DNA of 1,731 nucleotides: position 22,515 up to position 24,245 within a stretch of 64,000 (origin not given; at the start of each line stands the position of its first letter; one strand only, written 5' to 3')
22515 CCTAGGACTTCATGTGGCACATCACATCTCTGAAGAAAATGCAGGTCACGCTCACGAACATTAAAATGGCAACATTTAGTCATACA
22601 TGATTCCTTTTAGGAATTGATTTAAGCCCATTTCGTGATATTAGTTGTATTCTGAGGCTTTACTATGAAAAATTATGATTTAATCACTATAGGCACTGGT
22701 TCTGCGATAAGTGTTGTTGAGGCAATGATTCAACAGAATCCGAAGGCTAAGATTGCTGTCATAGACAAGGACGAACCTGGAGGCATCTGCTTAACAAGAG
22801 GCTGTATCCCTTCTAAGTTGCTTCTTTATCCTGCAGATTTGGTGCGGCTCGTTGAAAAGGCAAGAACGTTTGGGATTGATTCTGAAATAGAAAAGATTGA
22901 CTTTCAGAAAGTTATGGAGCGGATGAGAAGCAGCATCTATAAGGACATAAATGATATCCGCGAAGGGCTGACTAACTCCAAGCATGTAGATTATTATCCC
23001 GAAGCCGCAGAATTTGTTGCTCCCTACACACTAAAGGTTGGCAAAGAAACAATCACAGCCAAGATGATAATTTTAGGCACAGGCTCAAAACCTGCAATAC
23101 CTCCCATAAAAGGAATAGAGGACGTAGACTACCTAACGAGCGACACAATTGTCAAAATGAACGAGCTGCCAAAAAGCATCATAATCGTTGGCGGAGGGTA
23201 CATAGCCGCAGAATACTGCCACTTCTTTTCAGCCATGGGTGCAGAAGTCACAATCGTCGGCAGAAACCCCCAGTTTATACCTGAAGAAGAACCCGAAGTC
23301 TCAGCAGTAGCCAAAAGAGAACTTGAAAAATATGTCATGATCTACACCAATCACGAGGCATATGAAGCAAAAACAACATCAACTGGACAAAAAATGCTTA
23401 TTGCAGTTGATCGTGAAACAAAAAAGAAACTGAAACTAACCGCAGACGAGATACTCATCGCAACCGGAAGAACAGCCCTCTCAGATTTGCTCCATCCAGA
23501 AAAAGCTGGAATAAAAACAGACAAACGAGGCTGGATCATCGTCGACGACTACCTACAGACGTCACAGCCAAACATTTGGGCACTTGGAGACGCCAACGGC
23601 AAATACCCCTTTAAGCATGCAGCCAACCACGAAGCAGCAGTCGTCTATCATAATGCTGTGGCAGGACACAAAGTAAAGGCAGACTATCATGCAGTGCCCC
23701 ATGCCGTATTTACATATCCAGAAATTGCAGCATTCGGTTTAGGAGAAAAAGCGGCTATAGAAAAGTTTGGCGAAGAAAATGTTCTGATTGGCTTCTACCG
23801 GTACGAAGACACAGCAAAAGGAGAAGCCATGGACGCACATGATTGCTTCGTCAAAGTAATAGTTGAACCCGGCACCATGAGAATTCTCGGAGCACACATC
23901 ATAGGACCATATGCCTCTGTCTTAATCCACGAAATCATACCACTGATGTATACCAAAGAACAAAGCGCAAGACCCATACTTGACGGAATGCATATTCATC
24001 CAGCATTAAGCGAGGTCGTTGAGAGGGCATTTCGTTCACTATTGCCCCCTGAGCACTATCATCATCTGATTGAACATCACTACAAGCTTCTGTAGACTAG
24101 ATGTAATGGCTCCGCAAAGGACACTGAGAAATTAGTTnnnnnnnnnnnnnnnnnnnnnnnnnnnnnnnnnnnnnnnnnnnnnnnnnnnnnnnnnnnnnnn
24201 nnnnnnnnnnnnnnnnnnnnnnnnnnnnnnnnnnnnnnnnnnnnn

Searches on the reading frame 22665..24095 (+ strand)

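Call 95: search_protein_families(library=pfam, max_evalue=0.0001, proteins=[window:22665-24095:+])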
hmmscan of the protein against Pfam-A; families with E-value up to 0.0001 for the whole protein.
window:22665-24095:+ (476 aa): 5 families
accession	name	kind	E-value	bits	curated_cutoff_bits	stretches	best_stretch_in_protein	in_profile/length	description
PF07992.20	Pyr_redox_2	-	9.3e-51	173.4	26.1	1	4-323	1-290/291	Pyridine nucleotide-disulphide oxidoreductase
PF02852.28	Pyr_redox_dim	-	1.1e-21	77.5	25.3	1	344-455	1-109/110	Pyridine nucleotide-disulphide oxidoreductase, dimerisation domain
PF00070.33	Pyr_redox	-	4.4e-14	53.2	22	1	172-242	2-73/82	Pyridine nucleotide-disulphide oxidoreductase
PF13738.12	Pyr_redox_3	-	4.9e-11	42.9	30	1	121-308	114-305/305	Pyridine nucleotide-disulphide oxidoreductase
PF13434.12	Lys_Orn_oxgnase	-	7.6e-10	38.9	21.3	1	124-209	135-230/339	L-lysine 6-monooxygenase/L-ornithine 5-monooxygenase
